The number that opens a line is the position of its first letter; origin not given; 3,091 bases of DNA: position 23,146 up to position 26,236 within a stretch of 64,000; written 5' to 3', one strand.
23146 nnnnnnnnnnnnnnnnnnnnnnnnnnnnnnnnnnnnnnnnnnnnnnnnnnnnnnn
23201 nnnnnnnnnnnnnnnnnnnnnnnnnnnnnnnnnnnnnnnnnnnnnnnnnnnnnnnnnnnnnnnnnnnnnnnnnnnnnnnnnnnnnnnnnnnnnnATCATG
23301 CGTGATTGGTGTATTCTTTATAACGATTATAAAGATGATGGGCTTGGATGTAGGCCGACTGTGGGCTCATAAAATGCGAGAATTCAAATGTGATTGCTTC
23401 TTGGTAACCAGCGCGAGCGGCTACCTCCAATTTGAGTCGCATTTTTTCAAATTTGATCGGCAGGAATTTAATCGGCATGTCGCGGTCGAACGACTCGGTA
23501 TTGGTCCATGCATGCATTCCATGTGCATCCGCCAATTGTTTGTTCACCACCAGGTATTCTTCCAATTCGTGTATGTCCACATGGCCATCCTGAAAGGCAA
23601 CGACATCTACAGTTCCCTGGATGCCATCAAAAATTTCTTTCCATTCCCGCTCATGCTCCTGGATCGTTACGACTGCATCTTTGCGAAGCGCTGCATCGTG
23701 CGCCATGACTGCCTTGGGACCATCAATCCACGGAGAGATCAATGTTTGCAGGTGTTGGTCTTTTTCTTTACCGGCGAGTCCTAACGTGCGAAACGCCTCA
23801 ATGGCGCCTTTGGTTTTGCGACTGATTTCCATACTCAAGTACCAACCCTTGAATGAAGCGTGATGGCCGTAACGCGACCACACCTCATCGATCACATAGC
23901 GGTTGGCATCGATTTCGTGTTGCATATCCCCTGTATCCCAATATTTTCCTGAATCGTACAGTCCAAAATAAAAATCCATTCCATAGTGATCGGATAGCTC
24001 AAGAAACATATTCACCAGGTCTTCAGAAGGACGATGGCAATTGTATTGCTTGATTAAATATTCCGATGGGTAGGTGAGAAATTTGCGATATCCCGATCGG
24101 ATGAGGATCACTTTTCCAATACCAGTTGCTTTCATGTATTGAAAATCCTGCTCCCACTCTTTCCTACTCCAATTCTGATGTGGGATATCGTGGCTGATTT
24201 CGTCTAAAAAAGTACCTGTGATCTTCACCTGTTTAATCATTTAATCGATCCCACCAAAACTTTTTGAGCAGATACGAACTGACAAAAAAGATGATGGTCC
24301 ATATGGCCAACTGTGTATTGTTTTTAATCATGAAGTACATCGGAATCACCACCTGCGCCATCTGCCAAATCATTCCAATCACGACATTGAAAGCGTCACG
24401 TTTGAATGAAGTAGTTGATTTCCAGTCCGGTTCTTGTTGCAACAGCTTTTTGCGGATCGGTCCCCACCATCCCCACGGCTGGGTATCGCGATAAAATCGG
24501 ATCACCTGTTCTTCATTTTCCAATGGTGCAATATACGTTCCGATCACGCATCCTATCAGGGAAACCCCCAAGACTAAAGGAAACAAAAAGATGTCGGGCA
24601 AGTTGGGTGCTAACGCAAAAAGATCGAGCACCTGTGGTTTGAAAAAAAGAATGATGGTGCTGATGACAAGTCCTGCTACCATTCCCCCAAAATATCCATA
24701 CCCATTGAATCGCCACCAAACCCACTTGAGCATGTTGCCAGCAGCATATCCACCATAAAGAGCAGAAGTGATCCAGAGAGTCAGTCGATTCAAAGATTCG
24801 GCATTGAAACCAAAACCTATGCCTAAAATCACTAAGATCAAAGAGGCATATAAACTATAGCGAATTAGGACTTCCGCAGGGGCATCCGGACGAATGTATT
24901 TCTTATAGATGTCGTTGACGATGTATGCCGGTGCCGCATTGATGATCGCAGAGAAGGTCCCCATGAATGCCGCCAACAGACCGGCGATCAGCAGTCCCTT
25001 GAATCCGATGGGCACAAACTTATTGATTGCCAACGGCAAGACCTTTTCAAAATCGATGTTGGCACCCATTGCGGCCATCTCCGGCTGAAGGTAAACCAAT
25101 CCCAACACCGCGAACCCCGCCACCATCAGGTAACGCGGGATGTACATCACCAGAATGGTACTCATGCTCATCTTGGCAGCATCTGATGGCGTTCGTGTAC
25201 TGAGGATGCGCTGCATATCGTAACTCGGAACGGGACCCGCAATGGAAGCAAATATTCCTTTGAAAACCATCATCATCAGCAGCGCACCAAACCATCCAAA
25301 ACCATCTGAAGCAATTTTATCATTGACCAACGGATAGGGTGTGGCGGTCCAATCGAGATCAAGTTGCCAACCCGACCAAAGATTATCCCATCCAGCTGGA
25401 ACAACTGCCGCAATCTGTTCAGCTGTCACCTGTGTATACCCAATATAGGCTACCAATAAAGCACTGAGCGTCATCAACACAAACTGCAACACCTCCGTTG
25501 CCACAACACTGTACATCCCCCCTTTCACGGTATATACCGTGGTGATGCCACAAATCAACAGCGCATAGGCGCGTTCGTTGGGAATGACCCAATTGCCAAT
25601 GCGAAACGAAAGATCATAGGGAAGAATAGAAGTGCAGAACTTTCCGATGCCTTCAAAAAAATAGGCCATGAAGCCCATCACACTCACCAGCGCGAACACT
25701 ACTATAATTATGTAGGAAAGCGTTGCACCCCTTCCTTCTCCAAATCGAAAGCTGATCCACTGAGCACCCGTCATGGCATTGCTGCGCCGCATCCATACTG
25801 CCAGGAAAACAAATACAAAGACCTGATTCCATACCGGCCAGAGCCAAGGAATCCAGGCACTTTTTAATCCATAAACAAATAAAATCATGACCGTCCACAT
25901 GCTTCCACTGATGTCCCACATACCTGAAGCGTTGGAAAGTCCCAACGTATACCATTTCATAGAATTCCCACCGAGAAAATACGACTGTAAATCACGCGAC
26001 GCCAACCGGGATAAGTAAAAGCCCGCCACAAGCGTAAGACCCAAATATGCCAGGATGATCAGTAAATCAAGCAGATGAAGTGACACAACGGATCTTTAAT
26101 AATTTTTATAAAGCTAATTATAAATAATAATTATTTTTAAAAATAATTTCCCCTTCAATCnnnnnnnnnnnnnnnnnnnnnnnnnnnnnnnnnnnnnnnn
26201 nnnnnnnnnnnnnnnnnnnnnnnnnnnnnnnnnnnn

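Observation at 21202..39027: Unassigned ROK-controlled PUL that may target a phosphodiester-linked HexNAc/mannose glycan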

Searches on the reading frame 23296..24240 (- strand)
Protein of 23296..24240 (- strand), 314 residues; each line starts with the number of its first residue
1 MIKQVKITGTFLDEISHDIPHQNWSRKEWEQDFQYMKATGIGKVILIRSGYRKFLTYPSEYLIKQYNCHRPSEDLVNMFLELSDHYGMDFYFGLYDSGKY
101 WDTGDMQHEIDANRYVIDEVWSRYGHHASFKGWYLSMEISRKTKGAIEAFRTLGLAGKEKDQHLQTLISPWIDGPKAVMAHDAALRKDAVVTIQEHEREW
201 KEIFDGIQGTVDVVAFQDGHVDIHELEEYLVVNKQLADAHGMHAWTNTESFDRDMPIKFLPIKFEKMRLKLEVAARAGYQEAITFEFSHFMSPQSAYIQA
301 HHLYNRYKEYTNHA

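Call 3: search_protein_families(library=pfam, proteins=[window:23296-24240:-])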
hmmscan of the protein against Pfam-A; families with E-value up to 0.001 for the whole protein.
window:23296-24240:- (314 aa): 1 family
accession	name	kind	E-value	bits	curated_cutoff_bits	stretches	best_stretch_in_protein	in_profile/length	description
PF14488.12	DUF4434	-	6.3e-79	265.9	30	1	7-297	1-283/283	Domain of unknown function (DUF4434)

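Call 4: search_protein_families(library=ncbifam, proteins=[window:23296-24240:-])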
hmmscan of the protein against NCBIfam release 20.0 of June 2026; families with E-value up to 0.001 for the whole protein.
window:23296-24240:- (314 aa): 0 families

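Call 11: search_solved_structures(query=window:23296-24240:-, max_evalue=1)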
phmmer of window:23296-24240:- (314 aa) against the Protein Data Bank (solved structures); distinct sequences matched with E-value up to 1: 1.
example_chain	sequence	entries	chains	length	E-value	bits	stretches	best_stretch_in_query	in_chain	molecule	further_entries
4h41_A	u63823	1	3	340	1.6e-140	471.1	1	5-311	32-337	putative alpha-L-fucosidase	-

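Call 16: search_solved_structures(query=window:23296-24240:-, max_evalue=1, show_alignments=1)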
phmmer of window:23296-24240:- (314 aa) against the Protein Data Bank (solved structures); distinct sequences matched with E-value up to 1: 1.
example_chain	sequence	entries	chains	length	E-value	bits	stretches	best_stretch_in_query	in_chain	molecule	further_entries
4h41_A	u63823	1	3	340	1.6e-140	471.1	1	5-311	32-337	putative alpha-L-fucosidase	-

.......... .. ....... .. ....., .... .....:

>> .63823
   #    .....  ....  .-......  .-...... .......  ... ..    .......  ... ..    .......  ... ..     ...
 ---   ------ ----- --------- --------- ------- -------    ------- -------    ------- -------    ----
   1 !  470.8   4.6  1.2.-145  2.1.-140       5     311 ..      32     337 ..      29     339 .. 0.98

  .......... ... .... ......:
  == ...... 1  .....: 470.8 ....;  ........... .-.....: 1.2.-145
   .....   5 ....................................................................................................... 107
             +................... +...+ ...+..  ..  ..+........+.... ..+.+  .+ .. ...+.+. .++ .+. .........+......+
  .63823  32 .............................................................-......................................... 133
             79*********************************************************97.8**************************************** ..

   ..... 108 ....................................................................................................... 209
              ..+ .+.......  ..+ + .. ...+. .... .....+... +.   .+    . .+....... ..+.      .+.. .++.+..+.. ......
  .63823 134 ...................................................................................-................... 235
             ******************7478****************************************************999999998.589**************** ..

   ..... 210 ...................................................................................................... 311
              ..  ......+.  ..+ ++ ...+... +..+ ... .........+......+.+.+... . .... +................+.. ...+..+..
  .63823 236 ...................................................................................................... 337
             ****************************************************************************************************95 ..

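Call 17: find_homologous_proteins(query=window:23296-24240:-, max_evalue=1e-20)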
Query window:23296-24240:- (314 aa): 5827 proteins with E <= 1e-20 among 6584 candidates; the best 120 are listed.
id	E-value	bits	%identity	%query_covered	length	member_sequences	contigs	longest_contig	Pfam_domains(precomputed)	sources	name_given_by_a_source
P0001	4.1e-193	659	89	100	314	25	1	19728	PF14488.13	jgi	jgi:hypothetical protein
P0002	1.7e-177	608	84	98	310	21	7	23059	PF14488.13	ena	-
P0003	1.2e-169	582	79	97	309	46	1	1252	PF14488.13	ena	-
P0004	6.2e-167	573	79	98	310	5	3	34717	PF14488.13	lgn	-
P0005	4.9e-159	547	77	98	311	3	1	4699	PF14488.13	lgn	-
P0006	7.0e-159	546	75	97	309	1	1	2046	PF14488.13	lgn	-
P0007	7.4e-159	546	75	97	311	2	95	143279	PF14488.13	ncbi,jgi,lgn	jgi:hypothetical protein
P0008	9.3e-159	546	74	97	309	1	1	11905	PF14488.13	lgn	-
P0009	1.3e-158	546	75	97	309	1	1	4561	PF14488.13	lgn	-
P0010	1.7e-158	545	74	97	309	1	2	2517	PF14488.13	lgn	-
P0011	5.5e-158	543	74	98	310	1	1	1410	PF14488.13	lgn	-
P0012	2.3e-157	541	74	98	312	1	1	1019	PF14488.13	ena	-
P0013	4.6e-157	540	74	97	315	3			PF14488.13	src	-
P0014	4.9e-157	540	74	97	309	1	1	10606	PF14488.13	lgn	-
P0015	5.3e-157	540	72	98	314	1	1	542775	PF14488.13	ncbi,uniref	ncbi:DUF4434 domain-containing protein [Rapidithrix thailandica]|uniref:DUF4434 domain-containing pr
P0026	1.5e-155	535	73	97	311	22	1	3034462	PF14488.13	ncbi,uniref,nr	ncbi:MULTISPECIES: DUF4434 domain-containing protein [Niastella]|uniref:DUF4434 domain-containing pr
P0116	1.4e-151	522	72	97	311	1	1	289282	PF14488.13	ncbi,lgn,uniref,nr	ncbi:DUF4434 domain-containing protein [Sphingobacterium hotanense]|uniref:DUF4434 domain-containing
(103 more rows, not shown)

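Call 18: find_encoding_contigs(protein=P0015, flank=10000, max_places=1)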
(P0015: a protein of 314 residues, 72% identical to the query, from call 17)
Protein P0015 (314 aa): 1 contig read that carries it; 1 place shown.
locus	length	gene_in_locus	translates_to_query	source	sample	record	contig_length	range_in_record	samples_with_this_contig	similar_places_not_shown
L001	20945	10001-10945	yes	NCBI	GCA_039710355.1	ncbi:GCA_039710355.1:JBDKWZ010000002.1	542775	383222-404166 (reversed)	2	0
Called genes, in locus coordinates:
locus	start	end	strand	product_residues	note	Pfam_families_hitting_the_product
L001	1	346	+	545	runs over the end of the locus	PF14322:SusD-like_3, PF07980:SusD_RagB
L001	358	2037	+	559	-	PF16410:DUF5018, PF16341:DUF4971 (weak)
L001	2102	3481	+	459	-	PF02638:GHL10, PF13200:DUF4015 (faint), PF16373:DUF4985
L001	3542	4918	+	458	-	PF02638:GHL10, PF16373:DUF4985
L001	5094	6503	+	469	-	PF16401:DUF5009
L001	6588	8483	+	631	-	PF00474:SSF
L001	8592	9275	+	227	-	PF00657:Lipase_GDSL (weak), PF13472:Lipase_GDSL_2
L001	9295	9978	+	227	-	PF00657:Lipase_GDSL, PF13472:Lipase_GDSL_2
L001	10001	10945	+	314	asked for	PF14488:DUF4434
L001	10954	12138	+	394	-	PF07221:GlcNAc_2-epim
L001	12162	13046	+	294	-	PF20434:BD-FAE, PF12146:Hydrolase_4 (faint), PF00326:Peptidase_S9 (faint), PF07859:Abhydrolase_3 (weak)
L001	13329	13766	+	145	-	-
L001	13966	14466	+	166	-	-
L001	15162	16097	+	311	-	-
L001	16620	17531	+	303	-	-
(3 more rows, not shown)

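Call 19: find_encoding_contigs(protein=P0116, flank=10000, max_places=1)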
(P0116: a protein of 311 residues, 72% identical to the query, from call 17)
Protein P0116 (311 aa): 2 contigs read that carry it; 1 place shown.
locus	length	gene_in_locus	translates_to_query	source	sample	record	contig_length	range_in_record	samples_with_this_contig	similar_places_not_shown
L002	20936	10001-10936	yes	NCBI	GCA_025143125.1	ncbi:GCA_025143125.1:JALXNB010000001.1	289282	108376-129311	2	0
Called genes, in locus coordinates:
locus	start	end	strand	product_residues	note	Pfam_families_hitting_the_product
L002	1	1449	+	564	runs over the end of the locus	PF14322:SusD-like_3, PF07980:SusD_RagB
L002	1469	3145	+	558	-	PF16410:DUF5018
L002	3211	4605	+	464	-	PF02638:GHL10, PF13200:DUF4015, PF16373:DUF4985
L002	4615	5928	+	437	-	PF02638:GHL10, PF13200:DUF4015 (weak), PF16373:DUF4985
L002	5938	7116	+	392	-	-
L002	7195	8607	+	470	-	PF16401:DUF5009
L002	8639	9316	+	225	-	PF00657:Lipase_GDSL, PF13472:Lipase_GDSL_2, PF17182:OSK (weak)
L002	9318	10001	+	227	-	PF00657:Lipase_GDSL, PF13472:Lipase_GDSL_2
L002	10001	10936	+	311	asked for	PF14488:DUF4434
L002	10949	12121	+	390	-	PF07221:GlcNAc_2-epim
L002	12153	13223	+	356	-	PF25539:Bestrophin_2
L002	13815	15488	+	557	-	-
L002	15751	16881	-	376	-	PF02595:Gly_kinase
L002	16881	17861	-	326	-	PF00389:2-Hacid_dh, PF02826:2-Hacid_dh_C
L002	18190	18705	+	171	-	PF05974:DUF892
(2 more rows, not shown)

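Call 20: find_encoding_contigs(protein=P0026, flank=10000, max_places=1)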
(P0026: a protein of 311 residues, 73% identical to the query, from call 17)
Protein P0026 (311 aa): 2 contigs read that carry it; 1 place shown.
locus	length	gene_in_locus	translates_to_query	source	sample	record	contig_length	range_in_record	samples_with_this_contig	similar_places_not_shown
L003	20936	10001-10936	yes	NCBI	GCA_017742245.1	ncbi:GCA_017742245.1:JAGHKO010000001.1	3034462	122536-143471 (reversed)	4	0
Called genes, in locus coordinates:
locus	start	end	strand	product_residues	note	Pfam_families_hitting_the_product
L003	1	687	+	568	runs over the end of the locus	PF14322:SusD-like_3, PF07980:SusD_RagB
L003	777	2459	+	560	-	PF16410:DUF5018, PF22243:DUF5018-rel (faint)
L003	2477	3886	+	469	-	PF02638:GHL10, PF13200:DUF4015, PF16373:DUF4985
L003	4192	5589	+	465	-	PF16401:DUF5009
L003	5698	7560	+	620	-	PF00474:SSF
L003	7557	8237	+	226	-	PF00657:Lipase_GDSL, PF13472:Lipase_GDSL_2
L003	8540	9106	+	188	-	PF00657:Lipase_GDSL, PF13472:Lipase_GDSL_2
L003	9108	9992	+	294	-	PF20434:BD-FAE, PF12146:Hydrolase_4 (faint), PF00326:Peptidase_S9 (faint), PF07859:Abhydrolase_3 (weak)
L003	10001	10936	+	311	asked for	PF14488:DUF4434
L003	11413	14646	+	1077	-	PF13620:CarboxypepD_reg, PF13715:CarbopepD_reg_2, PF07715:Plug, PF00593:TonB_dep_Rec_b-barrel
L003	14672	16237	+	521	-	PF14322:SusD-like_3, PF07980:SusD_RagB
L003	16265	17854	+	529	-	-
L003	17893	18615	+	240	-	PF00392:GntR, PF07729:FCD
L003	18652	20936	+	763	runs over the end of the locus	PF14592:Chondroitinas_B, PF13229:Beta_helix (weak)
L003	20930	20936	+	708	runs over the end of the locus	PF05426:Alginate_lyase, PF07940:Hepar_II_III_C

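Call 28: find_related_loci(query=A1, collection=genome_contigs, flank=10000)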
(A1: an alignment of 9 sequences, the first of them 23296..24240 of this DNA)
Query A1 (314 aa) in genome_contigs; peptide patterns used: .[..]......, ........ (x = any residue, [..] = any of these).
599 stretches matched a pattern (row limit reached: there are more); 577 encode a relative of the query (tblastn E <= 1e-3); the best 80 are kept; 80 distinct loci.
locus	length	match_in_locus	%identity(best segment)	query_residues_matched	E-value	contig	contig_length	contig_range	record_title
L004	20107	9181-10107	81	2-310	3e-176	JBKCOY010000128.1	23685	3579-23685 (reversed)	MAG: Chitinophagia bacterium isolate samp_472_metadecoder_89 samp_472_601259, whole genome shotgun sequence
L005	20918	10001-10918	74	5-310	1e-160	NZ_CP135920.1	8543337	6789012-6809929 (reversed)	Paraflavitalea speifideaquila strain BL16E chromosome, complete genome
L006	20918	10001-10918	74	5-310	5e-160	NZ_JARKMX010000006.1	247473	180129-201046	Paraflavitalea pollutisoli strain H1-2-19X velvet_auto_105_6, whole genome shotgun sequence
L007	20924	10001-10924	73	5-312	1e-159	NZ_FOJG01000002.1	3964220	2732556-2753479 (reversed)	Chitinophaga arvensicola strain DSM 3695, whole genome shotgun sequence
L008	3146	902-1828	73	5-313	6e-167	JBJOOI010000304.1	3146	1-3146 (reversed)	MAG: Bacteroidota bacterium isolate umpqua_2019_sw_WHONDRS-S19S_0079_F_bin.12 scaffold_12478, whole genome shotgun seque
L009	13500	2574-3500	72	5-313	1e-158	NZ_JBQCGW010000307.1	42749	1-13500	MAG: Pseudobacter sp. isolate bin582 k127_7637547, whole genome shotgun sequence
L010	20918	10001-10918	73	5-310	4e-158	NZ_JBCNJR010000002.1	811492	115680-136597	MAG: Chitinophaga sp. isolate SMAGNO2 Contig2, whole genome shotgun sequence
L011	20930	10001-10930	72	4-313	1e-157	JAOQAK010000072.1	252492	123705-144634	MAG: Ferruginibacter sp. isolate RYN_280 scaffold_1673133, whole genome shotgun sequence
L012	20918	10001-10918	72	5-310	5e-157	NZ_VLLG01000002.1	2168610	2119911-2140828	Chitinophaga japonensis strain DSM 13484 LX66DRAFT_scaffold00001.1, whole genome shotgun sequence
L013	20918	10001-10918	73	5-310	2e-156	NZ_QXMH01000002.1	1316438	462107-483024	Chitinophaga alhagiae strain T22 Scaffold2, whole genome shotgun sequence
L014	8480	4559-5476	71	5-310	5e-156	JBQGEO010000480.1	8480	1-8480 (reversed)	MAG: Pararcticibacter sp. isolate ContRs1_9 ContRs1_contig480, whole genome shotgun sequence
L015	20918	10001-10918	73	5-310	5e-156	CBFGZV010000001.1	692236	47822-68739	MAG TPA_asm: uncultured Chitinophaga sp. isolate SRR29654721_concoct_45 genome assembly, contig: ERZ27252565.1, whole ge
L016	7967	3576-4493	72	7-312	1e-155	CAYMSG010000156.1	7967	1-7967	MAG TPA_asm: uncultured Chitinophagaceae bacterium isolate SRP323723_co1_41 genome assembly, contig: NODE_7731_length_79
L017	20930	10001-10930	70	1-310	1e-155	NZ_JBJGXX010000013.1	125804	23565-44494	Chitinophaga sp. 30R24 contig13, whole genome shotgun sequence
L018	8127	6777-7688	73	7-310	2e-155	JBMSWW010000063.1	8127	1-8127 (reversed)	MAG: Chitinophagaceae bacterium isolate LKB_V6_S18_100percent_par_LKB_V6_S18_metabat.7_sub NODE_8103_length_8127_cov_4.0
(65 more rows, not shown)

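Call 80: predict_structure(alignment_id=A1)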
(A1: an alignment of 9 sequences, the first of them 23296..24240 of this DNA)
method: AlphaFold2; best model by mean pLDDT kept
length: 314 residues; sequences in the alignment: 9
mean_pLDDT: 78.4   pTM: 0.84
mean pLDDT of the five models: 78.4, 76.3, 74.6, 73.6, 62.5
residues with pLDDT >= 90: 97; 70-90: 133; 50-70: 56; < 50: 28
segments of 3 or more residues with pLDDT < 50: 15-21, 181-183, 186-188, 252-254, 288-296
pLDDT, mean of each block of 10 residues (from residue 1): 75 54 72 84 80 76 84 88 97 80 80 93 97 82 82 96 91 53 51 84 92 82 81 94 80 58 78 89 64 48 72 65
secondary structure, 60 per line:
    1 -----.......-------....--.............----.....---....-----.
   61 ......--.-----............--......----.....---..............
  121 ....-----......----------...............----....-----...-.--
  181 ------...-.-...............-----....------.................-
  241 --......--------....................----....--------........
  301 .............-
elements in order: E6-12 H20-23 H26-38 E43-47 H60-66 H75-86 E89-94 H99-103 H107-124 E130-135 H146-160 E165-168 H193-207 E213-216 H223-239 E243-248 H257-276 E281-284 H293-313

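Call 82: fold_search(model_id=the predicted structure, library=pdb)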
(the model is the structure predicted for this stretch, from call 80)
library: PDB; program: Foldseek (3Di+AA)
matches with E <= 10: 1640; with E <= 0.001: 275
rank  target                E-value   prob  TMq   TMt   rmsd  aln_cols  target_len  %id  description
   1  4h41_C                1.6e-34  1.00  0.87  0.85   3.7       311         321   64  Crystal structure of a putative alpha-L-fucosidase (BT_0435) from Bacteroides thetaiotaomicron VPI-5482 at 1.80 A reso (released 2012-10-10)
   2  4h41_B                2.0e-34  1.00  0.86  0.84   3.3       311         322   65  Crystal structure of a putative alpha-L-fucosidase (BT_0435) from Bacteroides thetaiotaomicron VPI-5482 at 1.80 A reso (released 2012-10-10)
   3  4h41_A                6.2e-34  1.00  0.87  0.86   3.4       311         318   64  Crystal structure of a putative alpha-L-fucosidase (BT_0435) from Bacteroides thetaiotaomicron VPI-5482 at 1.80 A reso (released 2012-10-10)
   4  5oq2_B                2.8e-07  1.00  0.58  0.52   6.5       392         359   11  Se-SAD structure of the functional region of Cwp19 from Clostridium difficile (released 2017-11-01)
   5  5oq3                  5.4e-07  1.00  0.59  0.52   6.6       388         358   11  High resolution structure of the functional region of Cwp19 from Clostridium difficile (released 2017-11-01)
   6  2gft_B                5.4e-07  1.00  0.55  0.47   7.7       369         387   12  Crystal structure of the E263A nucleophile mutant of Bacillus licheniformis endo-beta-1,4-galactanase in complex with  (released 2006-06-13)
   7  5oq2_A                6.1e-07  1.00  0.58  0.52   6.5       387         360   12  Se-SAD structure of the functional region of Cwp19 from Clostridium difficile (released 2017-11-01)
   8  5vyz_D                8.7e-07  1.00  0.53  0.17   6.5       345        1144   10  Crystal structure of Lactococcus lactis pyruvate carboxylase in complex with cyclic-di-AMP (released 2017-08-16)
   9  6fhe                  1.1e-06  1.00  0.52  0.51   6.7       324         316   13  Highly active enzymes by automated modular backbone assembly and sequence design (released 2018-07-25)
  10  3vup_A                1.1e-06  1.00  0.47  0.43   7.9       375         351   13  Beta-1,4-mannanase from the common sea hare Aplysia kurodai (released 2012-10-17)
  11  5vyz_C                1.3e-06  1.00  0.52  0.18   6.6       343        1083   11  Crystal structure of Lactococcus lactis pyruvate carboxylase in complex with cyclic-di-AMP (released 2017-08-16)
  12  5ay7_A                2.1e-06  1.00  0.52  0.52   6.8       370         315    9  A psychrophilic glycoside hydrolase family 10 endo-beta-1,4-xylanase (released 2016-02-24)
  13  6u7j_A                2.2e-06  1.00  0.57  0.34   5.6       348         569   12  Uncultured Clostridium sp. Beta-glucuronidase (released 2019-10-30)
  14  5vz0_A                2.4e-06  1.00  0.53  0.17   7.1       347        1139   10  Crystal structure of Lactococcus lactis pyruvate carboxylase G746A mutant in complex with cyclic-di-AMP (released 2017-08-16)
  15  6u7j_B                3.0e-06  1.00  0.55  0.33   5.8       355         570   12  Uncultured Clostridium sp. Beta-glucuronidase (released 2019-10-30)
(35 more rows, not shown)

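Call 99: find_encoding_contigs(protein=P0001, flank=10000, max_places=2)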
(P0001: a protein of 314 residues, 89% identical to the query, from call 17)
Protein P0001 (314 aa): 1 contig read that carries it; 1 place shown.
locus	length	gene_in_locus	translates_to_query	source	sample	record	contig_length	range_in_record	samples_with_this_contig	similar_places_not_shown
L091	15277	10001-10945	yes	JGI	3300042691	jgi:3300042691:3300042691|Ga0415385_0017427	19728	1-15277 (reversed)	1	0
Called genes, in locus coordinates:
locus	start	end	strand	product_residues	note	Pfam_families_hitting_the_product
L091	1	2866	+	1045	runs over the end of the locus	PF13620:CarboxypepD_reg, PF13715:CarbopepD_reg_2, PF07715:Plug, PF00593:TonB_dep_Rec_b-barrel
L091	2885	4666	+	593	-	PF14322:SusD-like_3, PF12771:SusD-like_2 (weak), PF07980:SusD_RagB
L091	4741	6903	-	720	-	PF17678:Glyco_hydro_92N, PF07971:Glyco_hydro_92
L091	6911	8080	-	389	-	PF02638:GHL10, PF14871:GHL6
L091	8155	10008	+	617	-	PF00474:SSF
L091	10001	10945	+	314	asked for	PF14488:DUF4434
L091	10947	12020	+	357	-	PF14871:GHL6 (faint), PF02638:GHL10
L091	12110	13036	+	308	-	PF09992:NAGPA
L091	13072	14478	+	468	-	PF00890:FAD_binding_2 (weak), PF01266:DAO (faint), PF01494:FAD_binding_3 (faint), PF07992:Pyr_redox_2, PF12831:FAD_oxidored, PF13738:Pyr_redox_3, PF00070:Pyr_redox, PF02852:Pyr_redox_dim, +2 more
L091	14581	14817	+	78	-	PF00830:Ribosomal_L28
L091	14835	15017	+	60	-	PF00471:Ribosomal_L33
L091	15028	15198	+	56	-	PF14128:DUF4295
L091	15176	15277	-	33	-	?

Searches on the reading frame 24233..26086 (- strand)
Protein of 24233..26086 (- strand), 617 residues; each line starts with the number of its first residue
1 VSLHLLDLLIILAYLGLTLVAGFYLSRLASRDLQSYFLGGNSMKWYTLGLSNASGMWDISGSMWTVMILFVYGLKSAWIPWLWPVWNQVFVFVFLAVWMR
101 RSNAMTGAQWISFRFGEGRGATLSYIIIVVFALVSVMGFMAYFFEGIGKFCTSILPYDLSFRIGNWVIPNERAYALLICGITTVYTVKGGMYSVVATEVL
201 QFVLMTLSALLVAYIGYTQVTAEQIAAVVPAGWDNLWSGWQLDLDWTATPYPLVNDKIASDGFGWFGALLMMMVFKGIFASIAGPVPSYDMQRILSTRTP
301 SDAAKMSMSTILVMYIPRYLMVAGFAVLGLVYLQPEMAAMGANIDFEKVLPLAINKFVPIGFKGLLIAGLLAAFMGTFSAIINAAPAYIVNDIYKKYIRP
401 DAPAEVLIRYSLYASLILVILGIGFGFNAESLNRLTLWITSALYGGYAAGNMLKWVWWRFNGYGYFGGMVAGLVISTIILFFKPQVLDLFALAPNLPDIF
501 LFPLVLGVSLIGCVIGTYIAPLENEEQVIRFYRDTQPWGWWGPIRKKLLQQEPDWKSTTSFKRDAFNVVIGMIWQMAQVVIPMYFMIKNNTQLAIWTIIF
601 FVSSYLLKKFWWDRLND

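Call 3: search_protein_families(library=pfam, proteins=[window:24233-26086:-])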
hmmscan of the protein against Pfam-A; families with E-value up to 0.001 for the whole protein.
window:24233-26086:- (617 aa): 1 family
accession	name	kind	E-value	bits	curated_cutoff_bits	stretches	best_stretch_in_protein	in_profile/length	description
PF00474.23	SSF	-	1.6e-23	83.7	22.8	1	36-472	1-406/406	Sodium:solute symporter family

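Call 4: search_protein_families(library=ncbifam, proteins=[window:24233-26086:-])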
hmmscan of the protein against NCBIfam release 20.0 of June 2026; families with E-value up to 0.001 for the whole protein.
window:24233-26086:- (617 aa): 5 families
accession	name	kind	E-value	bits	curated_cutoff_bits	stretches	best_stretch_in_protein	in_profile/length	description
TIGR00813.1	sss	superfamily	1e-28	100.6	184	1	36-472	1-411/411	sodium/solute symporter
TIGR02121.1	Na_Pro_sym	equivalog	9.4e-09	34.5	515.5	1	10-495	6-454/488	sodium/proline symporter PutP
TIGR02119.1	panF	equivalog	2.2e-08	33.6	328.05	1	346-496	303-454/471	sodium/pantothenate symporter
NF007790.0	PRK10484.1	equivalog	1.1e-05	24.5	401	1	21-423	19-391/527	solute:sodium symporter family transporter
TIGR03648.1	Na_symport_lg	subfamily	2e-05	23.2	320.75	1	361-487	361-488/547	VC_2705 family sodium/solute symporter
